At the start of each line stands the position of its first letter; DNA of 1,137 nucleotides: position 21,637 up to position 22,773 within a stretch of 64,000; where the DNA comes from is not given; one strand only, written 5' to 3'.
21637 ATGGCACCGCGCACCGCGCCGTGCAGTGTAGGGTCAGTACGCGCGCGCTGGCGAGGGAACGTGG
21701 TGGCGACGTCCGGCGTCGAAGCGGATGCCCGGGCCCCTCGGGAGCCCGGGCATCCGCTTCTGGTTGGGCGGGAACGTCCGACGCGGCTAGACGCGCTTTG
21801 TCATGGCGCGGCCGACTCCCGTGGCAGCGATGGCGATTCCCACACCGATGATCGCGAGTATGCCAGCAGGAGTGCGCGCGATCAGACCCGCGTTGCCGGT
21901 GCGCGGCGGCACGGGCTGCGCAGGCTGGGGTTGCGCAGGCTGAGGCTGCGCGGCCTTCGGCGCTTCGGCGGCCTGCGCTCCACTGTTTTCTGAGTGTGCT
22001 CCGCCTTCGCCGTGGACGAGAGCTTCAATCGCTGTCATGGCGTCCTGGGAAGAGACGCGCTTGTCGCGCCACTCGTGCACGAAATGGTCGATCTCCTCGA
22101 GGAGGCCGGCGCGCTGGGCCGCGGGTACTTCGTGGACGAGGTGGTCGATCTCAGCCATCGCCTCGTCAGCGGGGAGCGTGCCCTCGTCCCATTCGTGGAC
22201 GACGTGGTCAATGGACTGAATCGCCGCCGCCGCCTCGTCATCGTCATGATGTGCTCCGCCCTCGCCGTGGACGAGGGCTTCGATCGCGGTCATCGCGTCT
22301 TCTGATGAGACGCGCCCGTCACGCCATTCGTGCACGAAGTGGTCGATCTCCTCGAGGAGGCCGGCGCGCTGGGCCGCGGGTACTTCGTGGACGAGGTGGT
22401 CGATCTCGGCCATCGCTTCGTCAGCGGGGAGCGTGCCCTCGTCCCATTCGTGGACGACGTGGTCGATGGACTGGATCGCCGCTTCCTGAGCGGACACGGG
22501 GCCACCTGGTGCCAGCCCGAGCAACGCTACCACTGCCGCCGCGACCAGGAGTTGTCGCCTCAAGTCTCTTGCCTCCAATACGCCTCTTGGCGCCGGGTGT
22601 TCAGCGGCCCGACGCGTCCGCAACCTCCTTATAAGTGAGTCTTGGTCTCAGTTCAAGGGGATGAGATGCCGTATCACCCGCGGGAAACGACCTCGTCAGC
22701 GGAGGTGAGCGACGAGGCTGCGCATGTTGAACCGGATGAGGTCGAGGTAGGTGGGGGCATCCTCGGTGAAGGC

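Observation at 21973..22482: Near-identical 255-bp tandem duplication inside the His-repeat gene, with three-fold substructure per unit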

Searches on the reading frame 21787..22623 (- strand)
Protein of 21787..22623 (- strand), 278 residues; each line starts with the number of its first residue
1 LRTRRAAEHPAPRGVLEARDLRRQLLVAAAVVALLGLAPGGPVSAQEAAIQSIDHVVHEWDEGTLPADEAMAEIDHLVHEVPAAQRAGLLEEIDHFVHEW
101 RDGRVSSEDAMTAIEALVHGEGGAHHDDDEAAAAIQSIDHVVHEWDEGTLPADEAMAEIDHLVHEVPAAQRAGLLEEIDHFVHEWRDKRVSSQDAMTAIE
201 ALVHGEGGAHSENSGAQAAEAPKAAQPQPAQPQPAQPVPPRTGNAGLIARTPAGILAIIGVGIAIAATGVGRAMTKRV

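Call 4: search_protein_families(library=pfam, proteins=[window:21787-22623:-], max_evalue=1)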
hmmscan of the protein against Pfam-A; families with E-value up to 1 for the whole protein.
window:21787-22623:- (278 aa): 4 families
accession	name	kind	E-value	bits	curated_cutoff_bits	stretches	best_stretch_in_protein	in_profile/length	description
PF17926.6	TetR_C_21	-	0.025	15.2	26.2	0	149-176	34-62/111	Tetracyclin repressor-like, C-terminal domain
PF23986.1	Pam3_gp59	-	0.057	14.2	27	0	143-165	39-63/76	Phage Pam3 gp59 related protein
PF09187.15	RdDM_RDM1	-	0.11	12.9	25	0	56-94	52-90/119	RNA-directed DNA methylation 1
PF14675.12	FANCI_S1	-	0.13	12.1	26.1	0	53-106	8-61/221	FANCI solenoid 1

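Call 5: search_protein_families(library=ncbifam, proteins=[window:21787-22623:-], max_evalue=1)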
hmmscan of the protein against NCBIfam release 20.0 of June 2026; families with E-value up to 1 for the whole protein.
window:21787-22623:- (278 aa): 7 families
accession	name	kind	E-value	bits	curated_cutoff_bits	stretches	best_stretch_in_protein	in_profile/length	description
NF002137.0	PRK00977.1-1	equivalog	2.7e-06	27.2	94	2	46-80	11-45/80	exodeoxyribonuclease VII small subunit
NF047995.1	corrinoid_MtgC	exception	0.00048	19.7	310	1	66-120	20-73/215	glycine betaine-specific corrinoid protein MtgC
NF010666.0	PRK14063.1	equivalog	0.0023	18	111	0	47-72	10-35/78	exodeoxyribonuclease VII small subunit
NF033930.1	pneumo_PspA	exception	0.057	12.1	850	1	60-239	211-387/659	pneumococcal surface protein A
NF002141.0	PRK00977.1-5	equivalog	0.14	12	92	0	46-72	23-49/93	exodeoxyribonuclease VII small subunit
NF007573.0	PRK10204.1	equivalog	0.18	11.9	77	0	63-77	35-49/55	hypothetical protein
TIGR02048.1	gshA_cyano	equivalog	0.68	8.8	249.05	0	126-166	272-313/376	glutamate--cysteine ligase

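Call 8: find_homologous_proteins(query=window:21790-22563:-, max_evalue=0.001)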
Query seq(258 aa): 8000 candidates shared short words with the query, none scored E <= 0.001.

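Call 27: predict_structure(protein=window:21787-22563:-)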
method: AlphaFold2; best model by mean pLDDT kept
length: 258 residues; sequences in the alignment: 1
mean_pLDDT: 75.5   pTM: 0.40
mean pLDDT of the five models: 75.5, 69.2, 66.4, 54.7, 50.1
residues with pLDDT >= 90: 113; 70-90: 37; 50-70: 60; < 50: 48
segments of 3 or more residues with pLDDT < 50: 1-14, 16-20, 102-106, 187-202
pLDDT, mean of each block of 10 residues (from residue 1): 46 48 76 94 95 95 83 94 95 88 53 92 97 97 84 88 95 96 67 43 53 62 52 60 57 50
secondary structure, 60 per line:
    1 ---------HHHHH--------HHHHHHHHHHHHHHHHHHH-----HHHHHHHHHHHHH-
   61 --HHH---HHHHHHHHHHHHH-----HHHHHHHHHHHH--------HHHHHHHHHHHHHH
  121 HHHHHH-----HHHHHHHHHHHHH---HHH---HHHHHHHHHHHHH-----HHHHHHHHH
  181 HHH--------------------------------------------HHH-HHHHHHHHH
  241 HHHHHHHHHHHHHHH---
elements in order: H10-14 H23-41 H47-59 H69-81 H87-98 H107-126 H132-144 H154-166 H172-183 H232-255
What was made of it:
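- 21790..21909 (-): C-terminal anchor: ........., a hydrophobic helix, then the basic tail RAMTKRV. It resembles a sortase sorting signal or a tail anchor. AF2 predicts helix 232-255 (call 27).
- On AztD zinc metallochaperone: The AF2 model is all-helical (call 27).
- On ZinT/YodA: The fold is helical (call 27).
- Checked: The AF2 model has four helices per unit (call 27).
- AF2 single-sequence model has pLDDT above 90 across both units, with four helices each (call 27).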

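Call 31: fold_search(model_id=the predicted structure, library=pdb)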
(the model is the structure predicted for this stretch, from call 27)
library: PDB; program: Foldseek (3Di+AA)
matches with E <= 10: 53; with E <= 0.001: 0
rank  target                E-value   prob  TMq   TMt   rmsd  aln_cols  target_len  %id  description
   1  9y0i_B                1.3e+00  0.21  0.17  0.26  14.4       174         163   13  Crystal structure of designed switching homodimer CSD20f3A (released 2025-09-10)
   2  7udk_A                2.0e+00  0.15  0.18  0.25  15.3       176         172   11  Crystal structure of designed helical repeat protein RPB_LRP2_R4 bound to LRPx4 peptide (released 2023-03-22)
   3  9hfd                  3.7e+00  0.06  0.18  0.22  16.2       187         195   12  Crystal structure of human TRF1 TRFH domain in complex with compound 9 (released 2025-11-26)
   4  8e12_A                3.9e+00  0.08  0.17  0.23  18.0       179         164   10  Homotrimeric variant of tcTRP9, BGL14 (released 2023-04-12)
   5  9hfi                  3.9e+00  0.08  0.20  0.24  15.6       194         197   13  Crystal structure of human TRF1 TRFH domain in complex with compound 17 (released 2025-11-26)
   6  4q25_A                4.3e+00  0.06  0.15  0.18  20.5       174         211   11  Crystal structure of PhoU from Pseudomonas aeruginosa (released 2015-02-18)
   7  9k7t_B                4.5e+00  0.35  0.18  0.49   8.7        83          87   16  Crystal structure of designed zinc-induced homotetramer C4-Zn1-HEHE-1 (released 2025-10-29)
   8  6me8_B                4.5e+00  0.05  0.18  0.13  16.0       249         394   12  XFEL crystal structure of human melatonin receptor MT2 (N86D) in complex with 2-phenylmelatonin (released 2019-04-24)
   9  5nnr_A                4.7e+00  0.08  0.21  0.10  17.8       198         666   13  Structure of Naa15/Naa10 bound to HypK-THB (released 2017-06-14)
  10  9lm7_A                4.7e+00  0.06  0.17  0.13  16.4       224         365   16  Crystal structrue of bvFP-Pr1-88.4 (released 2026-01-28)
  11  9k7t_A                5.0e+00  0.35  0.19  0.49   7.5        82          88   16  Crystal structure of designed zinc-induced homotetramer C4-Zn1-HEHE-1 (released 2025-10-29)
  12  5j1g_A                5.0e+00  0.04  0.14  0.16  17.4       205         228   11  Structure of the spectrin repeats 7 and 8 of the plakin domain of plectin (released 2016-07-20)
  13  3asg_A                5.7e+00  0.05  0.16  0.20  13.7       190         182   11  MamA D159K mutant 2 (released 2011-07-20)
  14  1dow_A                5.7e+00  0.04  0.15  0.18  17.0       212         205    9  CRYSTAL STRUCTURE OF A CHIMERA OF BETA-CATENIN AND ALPHA-CATENIN (released 2000-07-12)
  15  9k8g_A                6.0e+00  0.41  0.22  0.57   4.6        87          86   11  Cryo-EM structure of C3 symmetric interface of designed zinc-induced tetrahedron Cage-t32-Zn1-HEHE-35 (released 2025-10-29)
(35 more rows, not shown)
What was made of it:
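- Tried and rejected: Foldseek against the PDB had a best E of 1.3 (call 31).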

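Call 68: list_cluster_members(proteins=[window:21787-22563:-, P0002, P0005, P0009, P0010, P0001, P0007, P0011, P0016, P0017])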
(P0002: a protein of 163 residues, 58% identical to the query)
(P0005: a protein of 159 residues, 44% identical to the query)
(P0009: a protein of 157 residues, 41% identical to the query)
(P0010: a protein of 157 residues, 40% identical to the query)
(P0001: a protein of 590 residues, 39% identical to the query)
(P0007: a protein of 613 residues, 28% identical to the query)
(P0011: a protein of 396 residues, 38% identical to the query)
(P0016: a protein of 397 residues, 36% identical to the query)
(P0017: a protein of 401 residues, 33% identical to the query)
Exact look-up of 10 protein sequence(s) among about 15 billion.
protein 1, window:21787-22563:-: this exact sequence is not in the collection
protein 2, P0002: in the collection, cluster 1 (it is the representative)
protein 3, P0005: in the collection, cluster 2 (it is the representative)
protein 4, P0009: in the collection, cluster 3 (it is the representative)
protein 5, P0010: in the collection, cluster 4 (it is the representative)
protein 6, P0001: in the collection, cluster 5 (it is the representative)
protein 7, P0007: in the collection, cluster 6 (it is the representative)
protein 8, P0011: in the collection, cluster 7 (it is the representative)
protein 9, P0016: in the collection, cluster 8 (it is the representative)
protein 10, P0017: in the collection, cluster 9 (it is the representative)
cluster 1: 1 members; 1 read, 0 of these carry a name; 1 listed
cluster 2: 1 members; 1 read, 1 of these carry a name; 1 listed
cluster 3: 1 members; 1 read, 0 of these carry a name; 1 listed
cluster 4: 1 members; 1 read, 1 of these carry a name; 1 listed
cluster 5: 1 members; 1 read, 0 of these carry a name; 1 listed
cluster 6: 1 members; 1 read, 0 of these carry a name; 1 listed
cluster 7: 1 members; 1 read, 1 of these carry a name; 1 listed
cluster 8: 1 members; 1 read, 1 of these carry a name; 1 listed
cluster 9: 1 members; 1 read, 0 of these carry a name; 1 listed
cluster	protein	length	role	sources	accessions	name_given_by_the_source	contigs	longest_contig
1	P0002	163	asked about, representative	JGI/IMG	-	-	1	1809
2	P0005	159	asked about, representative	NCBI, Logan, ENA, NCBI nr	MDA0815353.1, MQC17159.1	MAG: hypothetical protein O2924_02110 [Chloroflexi bacterium] | hypothetical protein [Chloroflexota bacterium]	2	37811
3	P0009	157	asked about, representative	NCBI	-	-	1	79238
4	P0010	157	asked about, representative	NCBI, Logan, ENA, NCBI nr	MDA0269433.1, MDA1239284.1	MAG: hypothetical protein O2798_00400 [Chloroflexi bacterium] | hypothetical protein [Chloroflexota bacterium]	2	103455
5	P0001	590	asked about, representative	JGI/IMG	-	-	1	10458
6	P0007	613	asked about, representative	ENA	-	-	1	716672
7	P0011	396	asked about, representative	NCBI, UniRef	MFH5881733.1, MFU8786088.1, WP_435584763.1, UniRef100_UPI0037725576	MAG: metal ABC transporter solute-binding protein, Zn/Mn family [Candidatus ... | metal ABC transporter solute-binding protein, Zn/Mn family n=1 Tax=Liberiplasma ...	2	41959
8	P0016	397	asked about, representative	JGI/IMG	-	zinc transport system substrate-binding protein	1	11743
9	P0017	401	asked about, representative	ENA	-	-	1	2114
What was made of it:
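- Tried and rejected: The window's exact protein is not in the 15-billion-protein collection (call 68).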

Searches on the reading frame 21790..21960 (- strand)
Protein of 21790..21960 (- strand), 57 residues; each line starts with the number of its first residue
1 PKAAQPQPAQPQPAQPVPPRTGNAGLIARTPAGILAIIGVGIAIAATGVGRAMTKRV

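Call 55: search_protein_families(library=ncbifam, proteins=[window:21790-21960:-], max_evalue=10)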
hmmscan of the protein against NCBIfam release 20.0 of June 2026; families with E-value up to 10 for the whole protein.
seq(57 aa): 0 families
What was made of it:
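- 21790..21909 (-): No NCBIfam model matches (call 55).
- On Sortase (LPXTG-type) substrates: No NCBIfam anchor model matches (call 55).
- The anchor motif PPRTG is not canonical LPXTG and matches no model (call 55).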
